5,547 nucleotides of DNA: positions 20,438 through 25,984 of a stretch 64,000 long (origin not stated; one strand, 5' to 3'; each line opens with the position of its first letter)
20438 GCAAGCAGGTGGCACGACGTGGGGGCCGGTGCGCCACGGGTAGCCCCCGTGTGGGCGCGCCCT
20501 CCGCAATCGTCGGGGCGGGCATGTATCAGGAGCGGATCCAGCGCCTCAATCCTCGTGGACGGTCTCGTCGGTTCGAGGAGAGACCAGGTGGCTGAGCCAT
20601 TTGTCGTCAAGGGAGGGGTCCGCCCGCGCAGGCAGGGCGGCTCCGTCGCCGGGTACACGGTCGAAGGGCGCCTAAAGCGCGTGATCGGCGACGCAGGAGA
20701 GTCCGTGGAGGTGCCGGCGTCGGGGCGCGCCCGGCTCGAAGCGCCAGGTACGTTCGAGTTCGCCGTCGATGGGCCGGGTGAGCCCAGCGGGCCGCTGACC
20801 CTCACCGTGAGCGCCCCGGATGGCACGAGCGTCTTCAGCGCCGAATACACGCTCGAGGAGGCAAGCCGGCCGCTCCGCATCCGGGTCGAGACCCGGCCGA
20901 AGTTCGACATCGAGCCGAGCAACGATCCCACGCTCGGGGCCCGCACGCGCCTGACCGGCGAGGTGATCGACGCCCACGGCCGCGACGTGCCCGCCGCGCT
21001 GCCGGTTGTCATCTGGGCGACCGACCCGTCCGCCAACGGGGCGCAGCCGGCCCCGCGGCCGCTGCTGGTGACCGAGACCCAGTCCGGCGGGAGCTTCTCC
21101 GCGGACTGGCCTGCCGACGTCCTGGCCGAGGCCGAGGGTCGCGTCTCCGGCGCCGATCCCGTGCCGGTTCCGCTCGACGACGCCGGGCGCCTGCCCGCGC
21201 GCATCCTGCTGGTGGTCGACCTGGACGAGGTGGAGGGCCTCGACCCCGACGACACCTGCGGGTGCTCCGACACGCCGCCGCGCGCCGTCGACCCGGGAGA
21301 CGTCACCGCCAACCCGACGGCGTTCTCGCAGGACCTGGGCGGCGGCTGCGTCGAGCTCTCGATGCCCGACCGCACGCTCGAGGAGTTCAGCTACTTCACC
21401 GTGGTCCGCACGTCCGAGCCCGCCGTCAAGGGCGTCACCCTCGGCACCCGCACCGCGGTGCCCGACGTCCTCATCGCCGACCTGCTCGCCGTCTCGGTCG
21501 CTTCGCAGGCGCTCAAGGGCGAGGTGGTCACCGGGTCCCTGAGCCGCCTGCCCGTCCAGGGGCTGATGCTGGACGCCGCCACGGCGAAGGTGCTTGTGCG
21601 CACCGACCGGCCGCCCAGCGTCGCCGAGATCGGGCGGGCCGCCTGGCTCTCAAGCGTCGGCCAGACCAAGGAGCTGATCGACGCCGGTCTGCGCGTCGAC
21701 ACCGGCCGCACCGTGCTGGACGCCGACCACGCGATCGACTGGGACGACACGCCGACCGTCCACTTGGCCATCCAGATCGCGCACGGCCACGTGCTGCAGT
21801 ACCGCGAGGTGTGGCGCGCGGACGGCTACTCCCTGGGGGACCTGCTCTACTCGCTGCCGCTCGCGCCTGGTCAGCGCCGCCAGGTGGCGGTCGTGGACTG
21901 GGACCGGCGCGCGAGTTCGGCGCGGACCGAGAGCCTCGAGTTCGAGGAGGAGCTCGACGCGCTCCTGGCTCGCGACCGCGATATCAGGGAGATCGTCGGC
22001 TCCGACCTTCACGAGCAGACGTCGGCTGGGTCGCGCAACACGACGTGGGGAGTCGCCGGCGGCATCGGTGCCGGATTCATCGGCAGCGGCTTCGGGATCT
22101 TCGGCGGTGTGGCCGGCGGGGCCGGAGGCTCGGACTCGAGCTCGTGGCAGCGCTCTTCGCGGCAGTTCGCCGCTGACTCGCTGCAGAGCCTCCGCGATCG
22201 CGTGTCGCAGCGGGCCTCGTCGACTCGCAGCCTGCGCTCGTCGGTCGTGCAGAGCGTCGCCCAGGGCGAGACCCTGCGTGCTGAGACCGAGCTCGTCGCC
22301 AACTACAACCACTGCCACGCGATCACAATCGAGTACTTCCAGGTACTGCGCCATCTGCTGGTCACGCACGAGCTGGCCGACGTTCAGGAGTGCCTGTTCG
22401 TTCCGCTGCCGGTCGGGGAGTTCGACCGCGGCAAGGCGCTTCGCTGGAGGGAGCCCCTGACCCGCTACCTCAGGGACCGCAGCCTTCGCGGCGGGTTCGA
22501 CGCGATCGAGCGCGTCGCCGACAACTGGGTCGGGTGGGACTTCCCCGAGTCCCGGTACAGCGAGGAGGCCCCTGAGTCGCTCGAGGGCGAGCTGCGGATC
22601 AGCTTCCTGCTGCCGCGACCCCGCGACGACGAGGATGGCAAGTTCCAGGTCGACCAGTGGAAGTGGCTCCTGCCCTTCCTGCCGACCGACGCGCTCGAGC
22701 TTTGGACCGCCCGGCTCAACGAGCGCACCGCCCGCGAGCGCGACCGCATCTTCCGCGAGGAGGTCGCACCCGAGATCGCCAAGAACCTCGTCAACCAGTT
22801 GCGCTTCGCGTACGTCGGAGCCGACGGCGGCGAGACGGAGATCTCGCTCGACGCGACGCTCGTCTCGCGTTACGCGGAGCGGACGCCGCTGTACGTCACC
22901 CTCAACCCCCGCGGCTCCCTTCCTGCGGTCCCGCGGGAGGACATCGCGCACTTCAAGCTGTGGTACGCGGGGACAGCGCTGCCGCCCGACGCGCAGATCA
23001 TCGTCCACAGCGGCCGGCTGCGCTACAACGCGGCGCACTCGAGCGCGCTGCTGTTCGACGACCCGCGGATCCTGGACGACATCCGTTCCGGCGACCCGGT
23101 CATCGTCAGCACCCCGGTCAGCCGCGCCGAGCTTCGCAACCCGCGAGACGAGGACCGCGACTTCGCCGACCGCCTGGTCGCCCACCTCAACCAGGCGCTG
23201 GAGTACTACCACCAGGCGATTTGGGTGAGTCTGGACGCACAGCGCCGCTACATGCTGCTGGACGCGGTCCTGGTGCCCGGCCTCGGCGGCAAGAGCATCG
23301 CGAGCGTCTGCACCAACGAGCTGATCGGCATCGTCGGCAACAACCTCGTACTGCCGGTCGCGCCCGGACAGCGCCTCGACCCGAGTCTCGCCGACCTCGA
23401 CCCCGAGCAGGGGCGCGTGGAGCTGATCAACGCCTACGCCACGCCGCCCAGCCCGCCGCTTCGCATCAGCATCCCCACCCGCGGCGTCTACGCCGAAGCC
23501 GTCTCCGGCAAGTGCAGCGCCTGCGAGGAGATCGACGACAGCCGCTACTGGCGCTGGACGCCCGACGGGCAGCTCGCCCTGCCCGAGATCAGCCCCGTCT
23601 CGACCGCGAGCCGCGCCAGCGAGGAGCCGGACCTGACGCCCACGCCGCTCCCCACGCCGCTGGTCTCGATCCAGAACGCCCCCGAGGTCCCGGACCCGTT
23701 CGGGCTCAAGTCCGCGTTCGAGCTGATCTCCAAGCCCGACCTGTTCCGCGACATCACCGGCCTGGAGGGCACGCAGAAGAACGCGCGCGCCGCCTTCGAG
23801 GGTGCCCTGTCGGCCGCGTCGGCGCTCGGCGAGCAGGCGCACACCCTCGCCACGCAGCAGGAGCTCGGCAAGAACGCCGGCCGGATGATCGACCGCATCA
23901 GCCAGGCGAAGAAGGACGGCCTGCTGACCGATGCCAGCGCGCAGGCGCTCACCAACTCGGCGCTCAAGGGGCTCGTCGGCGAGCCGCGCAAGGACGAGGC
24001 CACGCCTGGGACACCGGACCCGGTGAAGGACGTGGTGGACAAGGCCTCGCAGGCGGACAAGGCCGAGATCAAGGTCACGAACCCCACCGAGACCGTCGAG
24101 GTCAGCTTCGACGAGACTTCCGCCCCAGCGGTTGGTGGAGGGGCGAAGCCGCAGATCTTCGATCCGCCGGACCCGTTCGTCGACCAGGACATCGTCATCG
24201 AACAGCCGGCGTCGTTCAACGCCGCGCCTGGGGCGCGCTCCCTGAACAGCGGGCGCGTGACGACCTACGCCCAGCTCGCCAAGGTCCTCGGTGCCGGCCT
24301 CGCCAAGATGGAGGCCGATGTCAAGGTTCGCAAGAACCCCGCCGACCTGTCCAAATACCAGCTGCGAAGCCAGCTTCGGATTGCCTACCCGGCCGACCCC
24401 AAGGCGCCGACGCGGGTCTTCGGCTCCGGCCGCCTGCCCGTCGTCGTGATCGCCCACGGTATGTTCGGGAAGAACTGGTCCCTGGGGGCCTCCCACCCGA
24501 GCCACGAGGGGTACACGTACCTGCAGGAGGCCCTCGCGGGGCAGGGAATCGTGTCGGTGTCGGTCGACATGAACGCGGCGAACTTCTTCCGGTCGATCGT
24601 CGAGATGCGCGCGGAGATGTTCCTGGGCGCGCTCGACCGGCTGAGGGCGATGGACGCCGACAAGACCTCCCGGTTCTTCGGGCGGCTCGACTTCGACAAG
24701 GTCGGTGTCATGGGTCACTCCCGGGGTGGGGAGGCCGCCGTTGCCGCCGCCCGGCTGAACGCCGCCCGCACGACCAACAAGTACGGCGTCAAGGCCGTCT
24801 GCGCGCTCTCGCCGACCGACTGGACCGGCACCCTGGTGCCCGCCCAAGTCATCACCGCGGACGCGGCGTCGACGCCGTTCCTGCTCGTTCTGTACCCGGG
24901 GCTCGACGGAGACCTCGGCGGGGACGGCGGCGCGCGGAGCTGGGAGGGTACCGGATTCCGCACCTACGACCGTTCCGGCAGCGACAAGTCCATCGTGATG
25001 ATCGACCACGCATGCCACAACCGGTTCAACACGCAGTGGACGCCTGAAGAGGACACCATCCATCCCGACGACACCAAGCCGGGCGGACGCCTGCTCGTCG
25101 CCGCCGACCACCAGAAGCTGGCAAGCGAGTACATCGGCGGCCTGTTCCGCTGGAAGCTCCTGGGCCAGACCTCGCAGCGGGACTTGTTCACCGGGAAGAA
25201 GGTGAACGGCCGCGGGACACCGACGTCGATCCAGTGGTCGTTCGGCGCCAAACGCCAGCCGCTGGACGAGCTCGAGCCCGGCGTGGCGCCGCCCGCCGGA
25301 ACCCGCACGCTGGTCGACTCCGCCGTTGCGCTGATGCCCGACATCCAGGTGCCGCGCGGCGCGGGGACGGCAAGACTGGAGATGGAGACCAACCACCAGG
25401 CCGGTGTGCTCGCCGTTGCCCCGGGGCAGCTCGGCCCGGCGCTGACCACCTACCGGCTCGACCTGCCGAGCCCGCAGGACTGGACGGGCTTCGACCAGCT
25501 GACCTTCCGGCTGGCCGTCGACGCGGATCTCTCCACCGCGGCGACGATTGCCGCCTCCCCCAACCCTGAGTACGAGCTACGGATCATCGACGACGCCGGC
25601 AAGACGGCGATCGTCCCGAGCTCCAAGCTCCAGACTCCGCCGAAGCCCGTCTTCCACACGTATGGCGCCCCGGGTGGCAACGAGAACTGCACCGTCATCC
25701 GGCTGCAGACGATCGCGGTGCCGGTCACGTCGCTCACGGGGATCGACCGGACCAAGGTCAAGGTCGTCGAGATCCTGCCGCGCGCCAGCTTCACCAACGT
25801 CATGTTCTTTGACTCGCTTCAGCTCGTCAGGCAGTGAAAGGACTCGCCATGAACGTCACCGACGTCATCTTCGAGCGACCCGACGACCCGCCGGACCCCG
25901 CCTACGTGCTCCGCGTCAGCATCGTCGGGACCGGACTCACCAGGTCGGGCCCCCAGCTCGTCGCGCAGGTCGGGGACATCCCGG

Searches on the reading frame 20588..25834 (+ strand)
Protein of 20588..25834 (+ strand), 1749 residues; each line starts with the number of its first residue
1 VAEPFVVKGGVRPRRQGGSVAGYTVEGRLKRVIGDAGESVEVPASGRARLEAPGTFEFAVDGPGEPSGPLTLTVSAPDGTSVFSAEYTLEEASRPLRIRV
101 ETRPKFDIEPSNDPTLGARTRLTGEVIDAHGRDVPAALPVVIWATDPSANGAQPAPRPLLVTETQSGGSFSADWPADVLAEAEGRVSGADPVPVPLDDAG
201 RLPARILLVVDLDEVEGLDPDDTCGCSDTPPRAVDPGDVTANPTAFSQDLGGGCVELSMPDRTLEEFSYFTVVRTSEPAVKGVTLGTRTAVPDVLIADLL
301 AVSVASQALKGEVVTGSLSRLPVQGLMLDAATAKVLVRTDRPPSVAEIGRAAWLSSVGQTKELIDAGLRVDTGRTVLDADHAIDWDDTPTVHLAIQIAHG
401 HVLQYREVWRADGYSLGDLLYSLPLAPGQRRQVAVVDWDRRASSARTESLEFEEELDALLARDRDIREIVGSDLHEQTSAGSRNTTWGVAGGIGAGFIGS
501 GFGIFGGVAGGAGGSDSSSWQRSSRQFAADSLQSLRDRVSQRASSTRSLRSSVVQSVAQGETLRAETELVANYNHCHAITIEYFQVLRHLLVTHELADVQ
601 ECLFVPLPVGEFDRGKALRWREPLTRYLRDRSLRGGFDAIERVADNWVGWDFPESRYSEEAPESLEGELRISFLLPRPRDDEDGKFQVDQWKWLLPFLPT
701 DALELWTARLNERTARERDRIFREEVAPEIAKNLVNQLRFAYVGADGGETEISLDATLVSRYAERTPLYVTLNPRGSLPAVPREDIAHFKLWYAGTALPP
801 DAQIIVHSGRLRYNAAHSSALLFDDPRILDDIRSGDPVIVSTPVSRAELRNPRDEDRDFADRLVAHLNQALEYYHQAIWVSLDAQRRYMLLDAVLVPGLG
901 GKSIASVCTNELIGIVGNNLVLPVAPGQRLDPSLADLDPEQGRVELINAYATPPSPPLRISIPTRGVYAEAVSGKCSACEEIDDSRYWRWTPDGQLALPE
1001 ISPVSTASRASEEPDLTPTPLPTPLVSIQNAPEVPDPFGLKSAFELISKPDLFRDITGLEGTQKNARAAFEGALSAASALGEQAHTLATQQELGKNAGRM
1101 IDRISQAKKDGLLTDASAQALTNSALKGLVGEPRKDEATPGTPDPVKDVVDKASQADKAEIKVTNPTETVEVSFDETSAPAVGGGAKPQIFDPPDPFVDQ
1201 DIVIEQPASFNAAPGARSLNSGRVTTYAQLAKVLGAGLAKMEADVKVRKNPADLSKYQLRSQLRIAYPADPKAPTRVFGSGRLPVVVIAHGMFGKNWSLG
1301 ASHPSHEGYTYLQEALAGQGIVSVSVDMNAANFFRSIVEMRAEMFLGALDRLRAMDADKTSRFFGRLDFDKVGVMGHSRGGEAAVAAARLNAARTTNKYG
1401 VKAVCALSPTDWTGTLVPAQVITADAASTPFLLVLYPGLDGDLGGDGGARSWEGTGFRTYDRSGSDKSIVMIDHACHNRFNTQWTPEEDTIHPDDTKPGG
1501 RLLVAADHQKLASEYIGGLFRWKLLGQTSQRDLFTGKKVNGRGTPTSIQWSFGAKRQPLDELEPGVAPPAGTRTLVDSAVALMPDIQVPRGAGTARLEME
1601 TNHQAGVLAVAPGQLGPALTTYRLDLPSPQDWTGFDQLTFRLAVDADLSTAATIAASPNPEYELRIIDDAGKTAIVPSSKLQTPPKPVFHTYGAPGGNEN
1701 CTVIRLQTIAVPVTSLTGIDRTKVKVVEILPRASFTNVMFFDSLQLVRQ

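Call 6: search_protein_families(library=pfam, proteins=[window:20588-25834:+], max_evalue=0.1)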
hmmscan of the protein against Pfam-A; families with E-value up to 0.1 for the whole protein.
window:20588-25834:+ (1749 aa): 4 families
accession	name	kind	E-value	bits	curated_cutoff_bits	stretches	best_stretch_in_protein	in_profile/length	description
PF12740.14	PETase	-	4.7e-06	26.6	28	1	1311-1425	72-177/263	PET hydrolase-like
PF07224.18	Chlorophyllase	-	0.036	13.3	26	0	1368-1411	114-154/301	Chlorophyllase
PF01738.24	DLH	-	0.038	14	21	1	1282-1407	12-130/217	Dienelactone hydrolase family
PF07859.19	Abhydrolase_3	-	0.07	13.3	25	0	1367-1413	68-110/210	alpha/beta hydrolase fold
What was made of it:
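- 24392..25807 (+): A head: alpha/beta serine hydrolase plus beta-sandwich (aa 1269-1740). Putative triad: Ser in GHSRGG (24713-24730), Asp in LDGD (24902-24922), His in CHNRFN (25013-25030). Pfam PETase E = 4.7e-6 (call 6).
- On Alpha/beta serine hydrolase (9xg1 protein-asparaginase / PETase-like), head of A: The Pfam PETase score is 26.6 bits, just under the cutoff of 28 (call 6).
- Checked: A hits Pfam PETase at E = 4.7e-6, just below the gathering score (call 6).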

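Call 7: search_protein_families(library=ncbifam, proteins=[window:20588-25834:+], max_evalue=0.1)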
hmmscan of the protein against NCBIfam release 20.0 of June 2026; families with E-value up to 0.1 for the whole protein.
window:20588-25834:+ (1749 aa): 1 family
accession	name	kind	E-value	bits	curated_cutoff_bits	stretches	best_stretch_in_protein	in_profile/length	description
NF051441.1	BisHyethTerphBdeA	equivalog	7e-07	28.8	520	1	1309-1427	115-222/305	bis(hydroxyethyl) terephthalate hydrolase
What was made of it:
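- On Polymorphic toxin systems: No such Pfam or NCBIfam hit (calls 6, 7).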

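Call 12: search_protein_families(library=phrogs, proteins=[window:20588-25834:+], max_evalue=0.1)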
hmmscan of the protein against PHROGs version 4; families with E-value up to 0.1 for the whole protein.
window:20588-25834:+ (1749 aa): 1 family
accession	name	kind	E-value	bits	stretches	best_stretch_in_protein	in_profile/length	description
phrog_789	-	other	4.8e-06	26.5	1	1279-1395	350-445/637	esterase/lipase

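Call 13: search_protein_families(library=padloc, proteins=[window:20588-25834:+], max_evalue=0.1)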
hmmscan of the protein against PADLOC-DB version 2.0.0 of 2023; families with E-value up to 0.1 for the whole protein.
window:20588-25834:+ (1749 aa): 0 families
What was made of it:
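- On Known anti-phage defence systems: There were no hits for A, S or B (call 13).
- No PADLOC hit (call 13).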

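Call 15: search_solved_structures(query=window:20588-25834:+, max_evalue=1)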
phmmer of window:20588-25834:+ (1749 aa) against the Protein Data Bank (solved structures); distinct sequences matched with E-value up to 1: 113 (the best 60 are shown).
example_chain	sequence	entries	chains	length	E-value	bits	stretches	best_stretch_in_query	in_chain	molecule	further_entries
9xg1_A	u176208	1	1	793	4.4e-19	70.8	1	1269-1740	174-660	Protein-asparaginase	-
6ky5_A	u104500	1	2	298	2.3e-06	28.6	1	1314-1421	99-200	PET hydrolase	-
8d1d_A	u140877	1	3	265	7.7e-06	26.9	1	1313-1420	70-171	Poly(ethylene terephthalate) hydrolase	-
7osb_A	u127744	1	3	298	0.00033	21.5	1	1314-1393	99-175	Poly(ethylene terephthalate) hydrolase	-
9lmv_A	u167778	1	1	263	0.00041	21.1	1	1314-1393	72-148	Poly(ethylene terephthalate) hydrolase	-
1jfr_A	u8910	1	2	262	0.00045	21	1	1289-1428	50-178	LIPASE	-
9qnm_A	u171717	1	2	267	0.00048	20.9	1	1254-1425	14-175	Polyester Hydrolase Leipzig 7 (PHL-7), catalysis-deficient S131A mutant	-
9qv8_A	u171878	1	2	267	0.00048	20.9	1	1254-1425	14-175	Polyester Hydrolase Leipzig 7 (PHL-7), catalysis-deficient S131A mutant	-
7cwq_A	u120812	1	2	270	0.00061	20.6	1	1314-1429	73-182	DLH domain-containing protein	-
9qt8_A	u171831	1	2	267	0.00074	20.3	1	1254-1425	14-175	Polyester Hydrolase Leipzig 7 (PHL-7), catalysis-deficient S131A mutant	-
9qva_A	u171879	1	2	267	0.00074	20.3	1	1254-1425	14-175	Polyester Hydrolase Leipzig 7 (PHL-7), catalysis-deficient S131A mutant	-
9lmw_A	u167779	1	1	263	0.00078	20.2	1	1314-1393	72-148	Poly(ethylene terephthalate) hydrolase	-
9qyb_A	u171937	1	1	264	0.00095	19.9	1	1255-1425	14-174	Polyester Hydrolase Leipzig 7 (PHL7) variant R4M10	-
7qjs_A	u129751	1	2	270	0.0011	19.7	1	1308-1428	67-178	Cutinase 2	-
5luj_A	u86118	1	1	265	0.0011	19.7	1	1308-1428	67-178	Cutinase 2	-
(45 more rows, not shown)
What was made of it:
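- Closest known: PDB 9xg1 'Protein-asparaginase' and PETase/cutinase-type alpha/beta hydrolases. Same: It has weaker similarity to PETases and cutinases (calls 6, 15).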

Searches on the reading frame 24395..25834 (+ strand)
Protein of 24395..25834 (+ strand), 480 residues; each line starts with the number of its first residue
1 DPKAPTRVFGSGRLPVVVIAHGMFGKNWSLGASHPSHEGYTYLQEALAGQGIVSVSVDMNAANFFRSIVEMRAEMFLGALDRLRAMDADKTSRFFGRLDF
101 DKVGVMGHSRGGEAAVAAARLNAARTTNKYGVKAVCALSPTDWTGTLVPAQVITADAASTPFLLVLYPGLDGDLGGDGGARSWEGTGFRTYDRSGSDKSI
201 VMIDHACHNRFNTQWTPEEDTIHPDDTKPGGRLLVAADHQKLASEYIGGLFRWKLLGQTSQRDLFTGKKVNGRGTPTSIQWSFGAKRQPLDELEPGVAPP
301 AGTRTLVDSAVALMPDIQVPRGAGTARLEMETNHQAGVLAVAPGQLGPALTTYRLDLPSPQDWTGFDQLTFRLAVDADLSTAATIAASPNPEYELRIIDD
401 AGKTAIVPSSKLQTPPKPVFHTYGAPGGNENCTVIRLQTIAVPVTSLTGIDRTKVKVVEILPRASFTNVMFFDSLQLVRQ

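Call 90: search_solved_structures(query=window:24395-25834:+, max_evalue=0.001, show_alignments=1)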
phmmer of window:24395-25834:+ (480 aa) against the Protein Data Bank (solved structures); distinct sequences matched with E-value up to 0.001: 42.
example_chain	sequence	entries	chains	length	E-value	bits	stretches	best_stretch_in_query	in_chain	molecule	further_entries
9xg1_A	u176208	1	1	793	4.9e-21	78.5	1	33-471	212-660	Protein-asparaginase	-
6ky5_A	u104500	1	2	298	4.4e-07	32.5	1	45-152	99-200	PET hydrolase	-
8d1d_A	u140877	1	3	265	1.4e-06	30.8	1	44-151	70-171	Poly(ethylene terephthalate) hydrolase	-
7osb_A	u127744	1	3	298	6.4e-05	25.4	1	45-124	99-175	Poly(ethylene terephthalate) hydrolase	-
9lmv_A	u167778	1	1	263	7.6e-05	25.1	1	45-124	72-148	Poly(ethylene terephthalate) hydrolase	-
1jfr_A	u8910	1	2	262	0.0001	24.7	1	20-159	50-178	LIPASE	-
7cwq_A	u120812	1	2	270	0.00012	24.4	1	44-160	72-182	DLH domain-containing protein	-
9lmw_A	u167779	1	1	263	0.00014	24.2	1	45-124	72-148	Poly(ethylene terephthalate) hydrolase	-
5lul_A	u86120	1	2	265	0.00021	23.7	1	39-159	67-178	Cutinase 2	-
5luj_A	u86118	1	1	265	0.00021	23.7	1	39-159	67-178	Cutinase 2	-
5luk_A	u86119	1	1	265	0.00021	23.7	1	39-159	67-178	Cutinase 2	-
8h5k_A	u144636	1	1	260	0.00022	23.6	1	45-124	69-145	Poly(ethylene terephthalate) hydrolase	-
7qjs_A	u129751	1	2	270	0.00022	23.6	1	39-159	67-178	Cutinase 2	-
9lmx_A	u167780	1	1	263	0.00027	23.3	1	45-124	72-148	Poly(ethylene terephthalate) hydrolase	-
8h5l_A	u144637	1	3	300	0.0003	23.2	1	45-124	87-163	Poly(ethylene terephthalate) hydrolase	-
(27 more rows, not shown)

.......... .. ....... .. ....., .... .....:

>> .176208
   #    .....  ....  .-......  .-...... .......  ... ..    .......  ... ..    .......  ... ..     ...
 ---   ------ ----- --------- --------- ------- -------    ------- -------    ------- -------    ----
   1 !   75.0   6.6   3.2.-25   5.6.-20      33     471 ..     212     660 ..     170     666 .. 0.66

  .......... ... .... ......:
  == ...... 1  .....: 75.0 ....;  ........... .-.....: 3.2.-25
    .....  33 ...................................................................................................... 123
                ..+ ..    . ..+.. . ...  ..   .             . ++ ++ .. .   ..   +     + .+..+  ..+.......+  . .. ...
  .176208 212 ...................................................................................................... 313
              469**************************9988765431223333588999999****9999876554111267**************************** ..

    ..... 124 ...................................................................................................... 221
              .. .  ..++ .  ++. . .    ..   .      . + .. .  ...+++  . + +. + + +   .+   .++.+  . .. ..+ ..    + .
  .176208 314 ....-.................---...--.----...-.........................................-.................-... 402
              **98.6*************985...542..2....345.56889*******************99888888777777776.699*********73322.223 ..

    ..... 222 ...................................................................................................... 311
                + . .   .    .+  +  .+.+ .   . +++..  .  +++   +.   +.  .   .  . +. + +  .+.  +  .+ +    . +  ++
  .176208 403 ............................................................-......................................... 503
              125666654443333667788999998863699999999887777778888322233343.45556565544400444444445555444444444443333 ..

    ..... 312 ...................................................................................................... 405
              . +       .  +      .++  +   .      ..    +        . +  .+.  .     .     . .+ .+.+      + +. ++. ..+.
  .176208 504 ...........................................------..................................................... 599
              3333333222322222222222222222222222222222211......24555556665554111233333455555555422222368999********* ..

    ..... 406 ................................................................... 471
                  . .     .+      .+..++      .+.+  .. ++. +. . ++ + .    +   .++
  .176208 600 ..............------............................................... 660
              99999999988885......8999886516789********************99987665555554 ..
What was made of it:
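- Checked: A aligns by phmmer to PDB 9xg1 'Protein-asparaginase' at E = 5e-21 over the hydrolase plus beta-sandwich, with a shared GHSRGG motif (calls 15, 90).
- Closest known: PDB 9xg1 'Protein-asparaginase' and PETase/cutinase-type alpha/beta hydrolases. Same: It shares GHSRGG, the DGD motif and the HN.FN motif (call 90).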
